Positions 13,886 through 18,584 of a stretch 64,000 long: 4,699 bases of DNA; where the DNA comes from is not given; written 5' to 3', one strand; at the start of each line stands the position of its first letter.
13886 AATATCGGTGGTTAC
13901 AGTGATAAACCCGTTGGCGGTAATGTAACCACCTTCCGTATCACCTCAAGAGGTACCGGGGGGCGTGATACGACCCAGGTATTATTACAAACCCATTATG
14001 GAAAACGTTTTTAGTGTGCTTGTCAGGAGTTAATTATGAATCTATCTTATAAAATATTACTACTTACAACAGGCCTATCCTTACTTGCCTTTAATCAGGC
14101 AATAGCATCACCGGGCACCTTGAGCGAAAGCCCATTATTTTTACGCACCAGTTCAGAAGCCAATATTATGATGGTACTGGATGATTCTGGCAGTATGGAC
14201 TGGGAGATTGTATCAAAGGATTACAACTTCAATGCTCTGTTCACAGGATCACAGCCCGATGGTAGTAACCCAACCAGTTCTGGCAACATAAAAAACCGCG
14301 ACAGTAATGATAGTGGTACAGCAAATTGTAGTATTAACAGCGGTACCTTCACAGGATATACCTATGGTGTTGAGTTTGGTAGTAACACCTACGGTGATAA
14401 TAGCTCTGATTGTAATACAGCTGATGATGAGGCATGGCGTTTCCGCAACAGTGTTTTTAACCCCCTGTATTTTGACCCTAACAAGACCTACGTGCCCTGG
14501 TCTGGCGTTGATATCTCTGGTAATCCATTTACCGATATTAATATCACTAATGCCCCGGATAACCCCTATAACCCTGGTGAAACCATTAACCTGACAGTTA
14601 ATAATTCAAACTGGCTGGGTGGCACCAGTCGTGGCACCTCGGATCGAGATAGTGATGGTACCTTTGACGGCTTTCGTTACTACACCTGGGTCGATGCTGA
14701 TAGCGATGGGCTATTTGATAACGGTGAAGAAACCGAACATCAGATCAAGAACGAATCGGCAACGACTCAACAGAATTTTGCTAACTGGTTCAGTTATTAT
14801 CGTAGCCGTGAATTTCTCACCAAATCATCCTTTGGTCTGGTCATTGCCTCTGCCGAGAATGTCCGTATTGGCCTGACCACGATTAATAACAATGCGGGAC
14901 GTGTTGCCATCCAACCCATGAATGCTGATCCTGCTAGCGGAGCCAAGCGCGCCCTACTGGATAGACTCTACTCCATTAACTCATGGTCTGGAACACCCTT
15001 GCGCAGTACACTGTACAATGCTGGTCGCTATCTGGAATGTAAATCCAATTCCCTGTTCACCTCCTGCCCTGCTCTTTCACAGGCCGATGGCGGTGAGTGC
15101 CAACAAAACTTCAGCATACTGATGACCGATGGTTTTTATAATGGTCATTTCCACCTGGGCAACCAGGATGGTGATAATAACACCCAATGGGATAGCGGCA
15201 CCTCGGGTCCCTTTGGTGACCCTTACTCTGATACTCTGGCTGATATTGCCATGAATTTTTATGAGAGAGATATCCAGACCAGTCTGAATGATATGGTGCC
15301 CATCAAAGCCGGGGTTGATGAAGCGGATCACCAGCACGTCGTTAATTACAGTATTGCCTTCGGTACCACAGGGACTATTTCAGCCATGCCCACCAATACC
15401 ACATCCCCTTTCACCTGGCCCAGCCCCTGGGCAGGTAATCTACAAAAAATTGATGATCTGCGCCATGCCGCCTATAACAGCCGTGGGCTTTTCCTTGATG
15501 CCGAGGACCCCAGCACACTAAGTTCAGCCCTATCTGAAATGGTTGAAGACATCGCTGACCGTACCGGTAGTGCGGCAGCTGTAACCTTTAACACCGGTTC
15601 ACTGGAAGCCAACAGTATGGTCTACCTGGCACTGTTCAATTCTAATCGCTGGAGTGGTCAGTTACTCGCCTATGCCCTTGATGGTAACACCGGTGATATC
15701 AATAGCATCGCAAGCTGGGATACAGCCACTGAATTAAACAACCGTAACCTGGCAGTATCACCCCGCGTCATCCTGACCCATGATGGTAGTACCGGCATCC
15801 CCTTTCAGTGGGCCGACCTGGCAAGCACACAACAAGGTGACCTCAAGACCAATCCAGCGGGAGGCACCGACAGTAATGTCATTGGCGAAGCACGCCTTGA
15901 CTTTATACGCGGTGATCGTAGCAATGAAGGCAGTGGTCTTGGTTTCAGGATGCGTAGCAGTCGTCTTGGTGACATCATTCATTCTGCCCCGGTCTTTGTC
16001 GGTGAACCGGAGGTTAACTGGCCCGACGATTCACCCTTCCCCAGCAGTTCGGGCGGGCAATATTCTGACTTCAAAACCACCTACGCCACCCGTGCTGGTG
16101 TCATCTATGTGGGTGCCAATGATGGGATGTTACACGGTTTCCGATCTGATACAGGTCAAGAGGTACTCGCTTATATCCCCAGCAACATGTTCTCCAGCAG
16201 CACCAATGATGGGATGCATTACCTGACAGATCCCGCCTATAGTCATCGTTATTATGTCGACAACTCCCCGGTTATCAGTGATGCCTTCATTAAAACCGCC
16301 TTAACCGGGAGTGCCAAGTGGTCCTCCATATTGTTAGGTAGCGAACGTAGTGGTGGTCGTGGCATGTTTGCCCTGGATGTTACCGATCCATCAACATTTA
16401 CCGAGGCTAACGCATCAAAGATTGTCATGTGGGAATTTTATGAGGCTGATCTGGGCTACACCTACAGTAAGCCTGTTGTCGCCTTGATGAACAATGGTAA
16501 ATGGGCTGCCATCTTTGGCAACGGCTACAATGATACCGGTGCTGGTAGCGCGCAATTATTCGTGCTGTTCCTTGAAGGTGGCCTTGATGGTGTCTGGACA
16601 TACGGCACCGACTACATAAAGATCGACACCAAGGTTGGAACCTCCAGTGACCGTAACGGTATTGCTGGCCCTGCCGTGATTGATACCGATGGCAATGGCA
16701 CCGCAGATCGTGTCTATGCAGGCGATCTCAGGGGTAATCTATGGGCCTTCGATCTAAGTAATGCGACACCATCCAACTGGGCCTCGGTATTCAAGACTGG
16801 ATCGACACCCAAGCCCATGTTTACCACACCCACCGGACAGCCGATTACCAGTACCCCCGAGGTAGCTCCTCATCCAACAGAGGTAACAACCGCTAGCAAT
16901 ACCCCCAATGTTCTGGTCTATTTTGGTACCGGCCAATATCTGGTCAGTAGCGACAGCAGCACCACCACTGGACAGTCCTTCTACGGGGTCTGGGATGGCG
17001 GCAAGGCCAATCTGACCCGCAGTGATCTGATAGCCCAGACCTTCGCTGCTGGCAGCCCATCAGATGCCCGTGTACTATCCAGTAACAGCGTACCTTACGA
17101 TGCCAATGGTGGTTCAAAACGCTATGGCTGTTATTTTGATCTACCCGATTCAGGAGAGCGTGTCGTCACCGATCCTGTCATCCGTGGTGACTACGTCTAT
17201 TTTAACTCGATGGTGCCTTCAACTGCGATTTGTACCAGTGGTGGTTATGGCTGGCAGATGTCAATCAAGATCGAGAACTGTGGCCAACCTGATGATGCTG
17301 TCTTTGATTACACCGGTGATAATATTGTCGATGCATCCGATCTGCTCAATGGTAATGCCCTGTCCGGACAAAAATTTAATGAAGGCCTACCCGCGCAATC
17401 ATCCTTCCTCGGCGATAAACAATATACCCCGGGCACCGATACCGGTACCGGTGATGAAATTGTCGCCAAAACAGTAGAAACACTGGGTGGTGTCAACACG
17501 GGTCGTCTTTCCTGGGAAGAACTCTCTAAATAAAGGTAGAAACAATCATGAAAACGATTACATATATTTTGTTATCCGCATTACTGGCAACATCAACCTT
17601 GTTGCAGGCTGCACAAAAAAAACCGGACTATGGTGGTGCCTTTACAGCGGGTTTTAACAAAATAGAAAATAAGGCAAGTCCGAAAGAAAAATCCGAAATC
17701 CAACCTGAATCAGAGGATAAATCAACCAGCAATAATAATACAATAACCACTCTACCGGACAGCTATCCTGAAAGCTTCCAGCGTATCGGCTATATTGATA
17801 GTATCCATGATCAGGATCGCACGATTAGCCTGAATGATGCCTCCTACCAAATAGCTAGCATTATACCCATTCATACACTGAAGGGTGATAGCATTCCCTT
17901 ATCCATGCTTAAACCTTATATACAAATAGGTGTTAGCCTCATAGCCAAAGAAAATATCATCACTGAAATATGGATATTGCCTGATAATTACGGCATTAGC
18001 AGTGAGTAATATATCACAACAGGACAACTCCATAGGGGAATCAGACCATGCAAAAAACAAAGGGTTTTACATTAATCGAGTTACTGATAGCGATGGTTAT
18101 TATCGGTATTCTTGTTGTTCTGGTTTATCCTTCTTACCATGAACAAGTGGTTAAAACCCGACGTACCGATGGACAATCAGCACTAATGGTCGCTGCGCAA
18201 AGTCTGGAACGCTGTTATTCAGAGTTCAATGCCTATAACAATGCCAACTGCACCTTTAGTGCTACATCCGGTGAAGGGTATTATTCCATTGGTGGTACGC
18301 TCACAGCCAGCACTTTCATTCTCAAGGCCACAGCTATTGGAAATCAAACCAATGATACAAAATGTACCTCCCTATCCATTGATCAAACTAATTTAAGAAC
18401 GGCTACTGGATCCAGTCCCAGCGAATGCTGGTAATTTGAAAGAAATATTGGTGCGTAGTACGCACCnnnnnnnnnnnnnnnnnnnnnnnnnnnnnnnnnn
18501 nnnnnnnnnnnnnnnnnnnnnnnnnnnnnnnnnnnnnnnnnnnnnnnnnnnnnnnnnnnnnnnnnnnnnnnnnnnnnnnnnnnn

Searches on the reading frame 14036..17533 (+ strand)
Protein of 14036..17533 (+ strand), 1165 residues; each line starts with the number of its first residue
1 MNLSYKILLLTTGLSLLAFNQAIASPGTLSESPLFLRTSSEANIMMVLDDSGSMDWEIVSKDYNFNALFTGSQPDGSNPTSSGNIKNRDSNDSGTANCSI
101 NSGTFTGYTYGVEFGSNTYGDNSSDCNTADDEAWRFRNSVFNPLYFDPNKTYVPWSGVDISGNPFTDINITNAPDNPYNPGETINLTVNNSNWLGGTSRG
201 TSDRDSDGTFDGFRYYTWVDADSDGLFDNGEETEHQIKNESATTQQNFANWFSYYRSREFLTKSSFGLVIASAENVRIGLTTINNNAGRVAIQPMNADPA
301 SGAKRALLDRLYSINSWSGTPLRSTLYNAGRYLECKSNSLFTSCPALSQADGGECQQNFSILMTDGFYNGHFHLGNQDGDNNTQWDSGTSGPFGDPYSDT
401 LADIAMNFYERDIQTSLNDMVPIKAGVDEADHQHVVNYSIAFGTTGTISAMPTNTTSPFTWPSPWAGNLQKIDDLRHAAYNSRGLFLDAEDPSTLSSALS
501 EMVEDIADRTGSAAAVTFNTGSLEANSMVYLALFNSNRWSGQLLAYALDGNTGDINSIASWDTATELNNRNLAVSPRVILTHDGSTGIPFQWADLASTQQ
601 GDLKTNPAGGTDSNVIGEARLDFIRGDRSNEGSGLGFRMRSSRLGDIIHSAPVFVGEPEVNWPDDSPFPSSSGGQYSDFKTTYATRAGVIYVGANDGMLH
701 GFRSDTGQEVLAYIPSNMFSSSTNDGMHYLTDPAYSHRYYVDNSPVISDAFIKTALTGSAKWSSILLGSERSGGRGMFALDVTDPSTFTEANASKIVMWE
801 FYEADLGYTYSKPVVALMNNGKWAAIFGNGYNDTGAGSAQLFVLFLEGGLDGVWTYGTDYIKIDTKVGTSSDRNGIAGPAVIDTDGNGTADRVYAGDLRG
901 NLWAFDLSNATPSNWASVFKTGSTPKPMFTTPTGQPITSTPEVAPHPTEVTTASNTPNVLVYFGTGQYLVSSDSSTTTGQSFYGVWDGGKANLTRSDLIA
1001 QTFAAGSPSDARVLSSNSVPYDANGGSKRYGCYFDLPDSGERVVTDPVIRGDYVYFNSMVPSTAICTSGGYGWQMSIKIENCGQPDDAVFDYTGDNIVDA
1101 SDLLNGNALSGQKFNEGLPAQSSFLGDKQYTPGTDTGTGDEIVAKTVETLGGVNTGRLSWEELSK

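Call 8: search_protein_families(library=pfam, proteins=[window:14036-17533:+])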
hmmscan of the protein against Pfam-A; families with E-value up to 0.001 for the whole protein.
window:14036-17533:+ (1165 aa): 1 family
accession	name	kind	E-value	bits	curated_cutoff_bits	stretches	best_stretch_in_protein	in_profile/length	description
PF05567.17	T4P_PilY1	-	4.7e-54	184.3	28.1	1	644-998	1-393/411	PilY1 beta-propeller domain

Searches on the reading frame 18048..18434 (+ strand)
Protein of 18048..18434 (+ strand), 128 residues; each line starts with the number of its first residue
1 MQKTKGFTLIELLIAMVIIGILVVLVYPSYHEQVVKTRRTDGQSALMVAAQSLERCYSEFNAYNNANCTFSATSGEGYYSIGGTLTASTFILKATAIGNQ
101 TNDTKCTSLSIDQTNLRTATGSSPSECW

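Call 8: search_protein_families(library=pfam, proteins=[window:18048-18434:+])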
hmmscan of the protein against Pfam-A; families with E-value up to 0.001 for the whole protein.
window:18048-18434:+ (128 aa): 2 families
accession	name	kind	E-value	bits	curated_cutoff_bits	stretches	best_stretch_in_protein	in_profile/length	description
PF16732.10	ComP_DUS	-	2.8e-21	76.6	27.3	1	28-110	1-87/87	Type IV minor pilin ComP, DNA uptake sequence receptor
PF07963.17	N_methyl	-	4.3e-10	39.2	21.2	1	1-27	1-27/27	Prokaryotic N-terminal methylation motif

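Call 65: find_homologous_proteins(query=window:18048-18434:+, max_evalue=1e-15)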
Query window:18048-18434:+ (128 aa): 51 proteins with E <= 1e-15 among 176 candidates.
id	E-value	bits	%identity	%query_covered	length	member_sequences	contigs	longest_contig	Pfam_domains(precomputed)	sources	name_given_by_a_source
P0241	1.5e-77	275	100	100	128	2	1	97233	PF07963.18,PF16732.11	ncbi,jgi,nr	ncbi:MAG: prepilin-type N-terminal cleavage/methylation domain-containing protein [Gammaproteobacter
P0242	2.0e-48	181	65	100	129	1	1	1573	PF07963.18,PF16732.11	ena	-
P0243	1.2e-42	162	60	100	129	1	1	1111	PF07963.18,PF16732.11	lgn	-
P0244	8.3e-35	137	55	98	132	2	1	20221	PF07963.18,PF16732.11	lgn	-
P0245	1.2e-34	136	53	99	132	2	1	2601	PF07963.18,PF16732.11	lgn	-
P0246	2.2e-32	129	56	96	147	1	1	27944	PF07963.18,PF16732.11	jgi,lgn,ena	-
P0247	3.6e-32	128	53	98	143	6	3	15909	PF07963.18,PF16732.11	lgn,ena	-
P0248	1.5e-31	126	51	100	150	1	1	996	PF07963.18,PF16732.11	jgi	jgi:type IV pilus assembly protein PilE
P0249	2.5e-31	126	51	96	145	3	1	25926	PF07963.18,PF16732.11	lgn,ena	-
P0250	4.5e-31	125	49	100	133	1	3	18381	PF07963.18,PF16732.11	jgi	jgi:type IV pilus assembly protein PilE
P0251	6.5e-31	124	51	98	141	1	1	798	PF07963.18,PF16732.11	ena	-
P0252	9.6e-31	124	53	96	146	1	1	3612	PF07963.18,PF16732.11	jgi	jgi:type IV pilus assembly protein PilE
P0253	1.8e-30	123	53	96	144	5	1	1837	PF07963.18,PF16732.11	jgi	-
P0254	3.9e-30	122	51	98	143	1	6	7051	PF07963.18,PF16732.11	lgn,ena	-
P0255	4.6e-30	122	47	99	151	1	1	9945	PF07963.18,PF16732.11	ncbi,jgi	-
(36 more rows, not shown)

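Call 66: find_encoding_contigs(protein=P0242, flank=10000, max_places=2)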
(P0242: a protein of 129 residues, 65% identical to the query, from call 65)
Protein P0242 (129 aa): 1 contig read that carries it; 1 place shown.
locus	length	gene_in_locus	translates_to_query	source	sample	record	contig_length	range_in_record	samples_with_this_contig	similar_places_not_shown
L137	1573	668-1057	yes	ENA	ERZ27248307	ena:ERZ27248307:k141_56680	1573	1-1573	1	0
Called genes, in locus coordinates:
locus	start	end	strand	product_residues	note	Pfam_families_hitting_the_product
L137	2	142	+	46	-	?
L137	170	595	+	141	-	-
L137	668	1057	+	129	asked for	PF07963:N_methyl, PF16732:ComP_DUS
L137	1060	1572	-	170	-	?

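Call 67: find_encoding_contigs(protein=P0244, flank=10000, max_places=2)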
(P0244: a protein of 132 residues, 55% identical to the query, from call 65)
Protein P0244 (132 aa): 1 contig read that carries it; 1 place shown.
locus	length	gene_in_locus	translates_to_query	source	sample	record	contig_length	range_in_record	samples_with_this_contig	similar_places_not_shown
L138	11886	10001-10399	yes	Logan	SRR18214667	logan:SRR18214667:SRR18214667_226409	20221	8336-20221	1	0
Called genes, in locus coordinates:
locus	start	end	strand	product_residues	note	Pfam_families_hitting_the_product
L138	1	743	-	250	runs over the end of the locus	PF23441:SDR, PF00106:adh_short, PF08659:KR, PF13561:adh_short_C2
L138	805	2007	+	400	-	PF02636:Methyltransf_28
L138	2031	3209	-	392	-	PF01734:Patatin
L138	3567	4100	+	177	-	PF12019:GspH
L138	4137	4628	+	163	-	PF07963:N_methyl, PF22150:Tt1218-like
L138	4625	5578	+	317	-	PF07963:N_methyl (weak), PF16074:PilW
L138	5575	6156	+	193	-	PF14341:PilX_N, PF13681:PilX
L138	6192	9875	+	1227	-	PF05567:T4P_PilY1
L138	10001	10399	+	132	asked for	PF07963:N_methyl, PF16732:ComP_DUS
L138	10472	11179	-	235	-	PF12637:TSCPD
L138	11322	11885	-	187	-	?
